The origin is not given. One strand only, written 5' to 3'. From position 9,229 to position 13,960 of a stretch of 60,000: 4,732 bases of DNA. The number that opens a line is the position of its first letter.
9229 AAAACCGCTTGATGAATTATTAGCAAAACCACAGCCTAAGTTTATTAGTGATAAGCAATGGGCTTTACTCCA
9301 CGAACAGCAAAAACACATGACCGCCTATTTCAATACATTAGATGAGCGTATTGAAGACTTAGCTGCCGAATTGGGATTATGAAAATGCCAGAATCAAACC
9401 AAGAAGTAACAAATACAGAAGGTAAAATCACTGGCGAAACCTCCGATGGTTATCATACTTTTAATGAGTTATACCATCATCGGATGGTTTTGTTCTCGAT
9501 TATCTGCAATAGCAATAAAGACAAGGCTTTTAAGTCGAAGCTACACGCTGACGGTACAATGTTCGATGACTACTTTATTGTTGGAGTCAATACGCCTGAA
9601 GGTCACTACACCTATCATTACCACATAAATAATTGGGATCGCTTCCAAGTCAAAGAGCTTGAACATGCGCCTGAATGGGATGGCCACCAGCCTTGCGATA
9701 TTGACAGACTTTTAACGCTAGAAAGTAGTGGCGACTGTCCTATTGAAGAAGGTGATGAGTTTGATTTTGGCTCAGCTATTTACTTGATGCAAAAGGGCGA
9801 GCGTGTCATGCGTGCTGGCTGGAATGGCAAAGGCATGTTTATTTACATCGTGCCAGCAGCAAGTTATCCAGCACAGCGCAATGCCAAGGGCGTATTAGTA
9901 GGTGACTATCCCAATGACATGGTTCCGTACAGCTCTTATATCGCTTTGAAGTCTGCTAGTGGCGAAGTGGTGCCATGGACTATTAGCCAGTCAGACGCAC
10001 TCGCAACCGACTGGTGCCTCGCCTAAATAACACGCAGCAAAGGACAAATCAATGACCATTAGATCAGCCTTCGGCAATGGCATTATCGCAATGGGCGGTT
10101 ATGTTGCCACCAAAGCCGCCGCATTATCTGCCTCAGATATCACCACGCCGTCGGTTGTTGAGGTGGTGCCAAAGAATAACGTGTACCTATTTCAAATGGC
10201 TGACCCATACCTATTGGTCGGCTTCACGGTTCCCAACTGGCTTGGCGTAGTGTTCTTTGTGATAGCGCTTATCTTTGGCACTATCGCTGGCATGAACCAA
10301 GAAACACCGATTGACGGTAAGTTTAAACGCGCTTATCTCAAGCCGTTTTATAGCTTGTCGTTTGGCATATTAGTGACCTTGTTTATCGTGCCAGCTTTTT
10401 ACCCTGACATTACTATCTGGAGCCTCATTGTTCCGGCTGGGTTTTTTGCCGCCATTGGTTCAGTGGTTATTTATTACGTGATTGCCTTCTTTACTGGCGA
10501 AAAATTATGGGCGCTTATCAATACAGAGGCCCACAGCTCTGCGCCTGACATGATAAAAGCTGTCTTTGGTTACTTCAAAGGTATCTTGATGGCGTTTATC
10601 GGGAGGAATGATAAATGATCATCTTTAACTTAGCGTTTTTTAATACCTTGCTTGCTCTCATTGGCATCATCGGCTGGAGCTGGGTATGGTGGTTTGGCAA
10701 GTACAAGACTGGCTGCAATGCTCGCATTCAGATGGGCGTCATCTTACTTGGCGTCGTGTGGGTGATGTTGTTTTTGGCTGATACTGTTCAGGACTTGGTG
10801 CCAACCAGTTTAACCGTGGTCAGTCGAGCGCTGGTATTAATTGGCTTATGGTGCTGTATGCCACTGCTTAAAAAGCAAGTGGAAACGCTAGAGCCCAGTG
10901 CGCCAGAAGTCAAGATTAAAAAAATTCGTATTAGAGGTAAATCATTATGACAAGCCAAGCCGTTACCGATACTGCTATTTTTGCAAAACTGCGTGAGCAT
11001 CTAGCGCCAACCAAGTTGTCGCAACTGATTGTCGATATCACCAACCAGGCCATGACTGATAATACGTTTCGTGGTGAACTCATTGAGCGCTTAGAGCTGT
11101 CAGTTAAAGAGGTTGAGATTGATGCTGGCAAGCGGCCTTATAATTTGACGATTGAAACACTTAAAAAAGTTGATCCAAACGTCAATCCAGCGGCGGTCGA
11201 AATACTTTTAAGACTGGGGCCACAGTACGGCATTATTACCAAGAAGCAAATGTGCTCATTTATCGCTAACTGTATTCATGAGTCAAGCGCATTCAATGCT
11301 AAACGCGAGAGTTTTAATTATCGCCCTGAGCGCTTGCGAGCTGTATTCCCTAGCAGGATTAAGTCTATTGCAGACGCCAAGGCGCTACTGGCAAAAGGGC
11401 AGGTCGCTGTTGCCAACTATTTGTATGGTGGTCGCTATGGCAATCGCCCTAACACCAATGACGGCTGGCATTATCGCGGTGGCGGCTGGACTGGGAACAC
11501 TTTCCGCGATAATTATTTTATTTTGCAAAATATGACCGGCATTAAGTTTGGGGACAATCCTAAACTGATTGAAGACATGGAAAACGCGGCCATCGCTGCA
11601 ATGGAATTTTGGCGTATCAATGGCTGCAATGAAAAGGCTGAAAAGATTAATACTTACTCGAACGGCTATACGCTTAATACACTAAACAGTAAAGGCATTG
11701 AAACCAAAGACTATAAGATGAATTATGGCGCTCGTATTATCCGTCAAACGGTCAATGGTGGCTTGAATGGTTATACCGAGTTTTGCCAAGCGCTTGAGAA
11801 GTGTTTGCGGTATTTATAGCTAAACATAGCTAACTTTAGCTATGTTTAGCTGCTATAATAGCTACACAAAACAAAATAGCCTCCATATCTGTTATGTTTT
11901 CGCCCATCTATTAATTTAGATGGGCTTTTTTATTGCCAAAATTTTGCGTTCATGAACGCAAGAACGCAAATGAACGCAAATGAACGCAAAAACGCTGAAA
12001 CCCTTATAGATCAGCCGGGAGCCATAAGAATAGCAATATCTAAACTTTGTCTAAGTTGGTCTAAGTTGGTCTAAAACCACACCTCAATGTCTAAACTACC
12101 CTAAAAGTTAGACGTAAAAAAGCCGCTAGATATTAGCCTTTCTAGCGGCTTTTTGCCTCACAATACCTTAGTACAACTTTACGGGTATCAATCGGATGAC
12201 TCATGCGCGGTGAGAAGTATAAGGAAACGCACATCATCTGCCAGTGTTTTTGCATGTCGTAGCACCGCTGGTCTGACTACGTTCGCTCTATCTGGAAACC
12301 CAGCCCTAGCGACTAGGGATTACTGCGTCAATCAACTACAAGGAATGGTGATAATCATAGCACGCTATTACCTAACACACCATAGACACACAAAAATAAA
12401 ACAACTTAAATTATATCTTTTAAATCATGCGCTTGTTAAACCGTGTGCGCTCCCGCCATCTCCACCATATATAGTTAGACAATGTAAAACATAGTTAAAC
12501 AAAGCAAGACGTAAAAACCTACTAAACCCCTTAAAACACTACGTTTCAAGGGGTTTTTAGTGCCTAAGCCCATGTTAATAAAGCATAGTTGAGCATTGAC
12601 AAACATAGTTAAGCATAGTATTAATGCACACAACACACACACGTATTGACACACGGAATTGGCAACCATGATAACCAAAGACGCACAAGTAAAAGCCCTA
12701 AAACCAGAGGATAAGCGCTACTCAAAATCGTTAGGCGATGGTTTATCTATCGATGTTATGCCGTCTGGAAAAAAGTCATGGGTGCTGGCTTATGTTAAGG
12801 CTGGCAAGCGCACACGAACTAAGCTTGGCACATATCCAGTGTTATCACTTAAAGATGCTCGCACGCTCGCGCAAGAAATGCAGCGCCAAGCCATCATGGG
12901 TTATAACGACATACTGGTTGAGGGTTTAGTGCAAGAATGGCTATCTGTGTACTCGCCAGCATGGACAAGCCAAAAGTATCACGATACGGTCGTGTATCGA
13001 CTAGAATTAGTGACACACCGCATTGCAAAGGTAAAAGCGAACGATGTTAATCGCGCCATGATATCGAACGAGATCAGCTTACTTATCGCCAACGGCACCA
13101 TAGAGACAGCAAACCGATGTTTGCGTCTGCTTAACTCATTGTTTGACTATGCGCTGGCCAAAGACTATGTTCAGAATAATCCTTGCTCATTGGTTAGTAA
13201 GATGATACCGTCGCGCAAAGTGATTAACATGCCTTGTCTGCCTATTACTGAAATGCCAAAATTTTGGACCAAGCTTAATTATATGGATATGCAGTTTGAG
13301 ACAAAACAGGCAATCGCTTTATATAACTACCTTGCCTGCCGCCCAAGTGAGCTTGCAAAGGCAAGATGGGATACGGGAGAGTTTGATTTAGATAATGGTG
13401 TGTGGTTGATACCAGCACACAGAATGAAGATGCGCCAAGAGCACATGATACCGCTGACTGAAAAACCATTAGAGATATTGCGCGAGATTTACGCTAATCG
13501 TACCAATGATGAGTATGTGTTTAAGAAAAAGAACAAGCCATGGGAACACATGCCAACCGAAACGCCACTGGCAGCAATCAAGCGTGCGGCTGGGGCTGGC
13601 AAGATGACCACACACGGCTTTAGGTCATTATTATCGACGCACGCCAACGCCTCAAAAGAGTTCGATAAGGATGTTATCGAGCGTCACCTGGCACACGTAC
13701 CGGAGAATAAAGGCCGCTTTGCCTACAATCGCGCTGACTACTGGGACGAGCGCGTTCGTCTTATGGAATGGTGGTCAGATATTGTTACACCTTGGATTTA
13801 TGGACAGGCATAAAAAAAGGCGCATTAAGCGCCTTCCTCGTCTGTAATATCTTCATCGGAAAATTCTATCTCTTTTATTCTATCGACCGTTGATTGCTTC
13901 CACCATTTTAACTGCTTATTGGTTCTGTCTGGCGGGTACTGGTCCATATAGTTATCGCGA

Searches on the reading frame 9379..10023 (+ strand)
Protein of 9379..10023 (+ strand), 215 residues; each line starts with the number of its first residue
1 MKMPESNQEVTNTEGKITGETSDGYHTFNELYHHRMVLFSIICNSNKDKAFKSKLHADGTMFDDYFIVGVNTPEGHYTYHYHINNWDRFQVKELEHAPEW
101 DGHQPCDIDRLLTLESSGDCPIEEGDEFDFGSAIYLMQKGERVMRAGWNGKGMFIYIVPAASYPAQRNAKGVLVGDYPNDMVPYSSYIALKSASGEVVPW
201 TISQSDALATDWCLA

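Call 46: search_protein_families(library=phrogs, proteins=[window:9379-10023:+], max_evalue=0.00001)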
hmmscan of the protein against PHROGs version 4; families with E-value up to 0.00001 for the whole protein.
window:9379-10023:+ (215 aa): 6 families
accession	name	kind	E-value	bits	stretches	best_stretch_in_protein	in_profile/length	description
phrog_3392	-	unknown function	2.6e-55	189.4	1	9-114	197-302/310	-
phrog_1048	-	unknown function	3e-25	90.4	1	122-214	104-193/211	-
phrog_872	-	unknown function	4.2e-25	89.7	1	85-214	86-170/172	-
phrog_3769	-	unknown function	1.1e-24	88.2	1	14-116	58-162/186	-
phrog_21846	-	unknown function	4.3e-20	73.1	1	51-114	282-346/354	-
phrog_30130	-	unknown function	5e-13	49.9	1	128-213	176-257/262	-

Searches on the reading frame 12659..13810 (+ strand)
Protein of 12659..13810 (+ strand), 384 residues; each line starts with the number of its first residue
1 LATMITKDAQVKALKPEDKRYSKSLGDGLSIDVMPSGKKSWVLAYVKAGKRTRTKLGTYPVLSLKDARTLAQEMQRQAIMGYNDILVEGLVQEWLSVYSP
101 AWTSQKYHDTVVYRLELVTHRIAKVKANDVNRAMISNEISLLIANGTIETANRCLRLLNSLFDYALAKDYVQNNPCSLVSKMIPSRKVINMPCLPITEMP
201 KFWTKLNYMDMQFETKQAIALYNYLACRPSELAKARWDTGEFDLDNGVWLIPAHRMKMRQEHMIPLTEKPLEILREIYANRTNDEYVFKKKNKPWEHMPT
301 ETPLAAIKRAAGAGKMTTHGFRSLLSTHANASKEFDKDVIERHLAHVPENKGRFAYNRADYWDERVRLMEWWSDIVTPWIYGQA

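Call 46: search_protein_families(library=phrogs, proteins=[window:12659-13810:+], max_evalue=0.00001)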
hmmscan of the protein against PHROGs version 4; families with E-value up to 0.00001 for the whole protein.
window:12659-13810:+ (384 aa): 6 families
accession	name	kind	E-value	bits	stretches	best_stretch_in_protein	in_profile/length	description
phrog_1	-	integration and excision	1.6e-49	170.7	1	1-380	85-455/611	integrase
phrog_216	-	integration and excision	1.7e-23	84.2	1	147-377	11-245/301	integrase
phrog_3423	-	unknown function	2e-21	77.6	1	2-87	4-89/157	-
phrog_24775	-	unknown function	1.2e-11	45.6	1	307-383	19-93/101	-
phrog_4710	-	unknown function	1.7e-10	41.8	1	88-260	28-198/211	-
phrog_14880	-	unknown function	2.8e-10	40.9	1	334-380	10-56/57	-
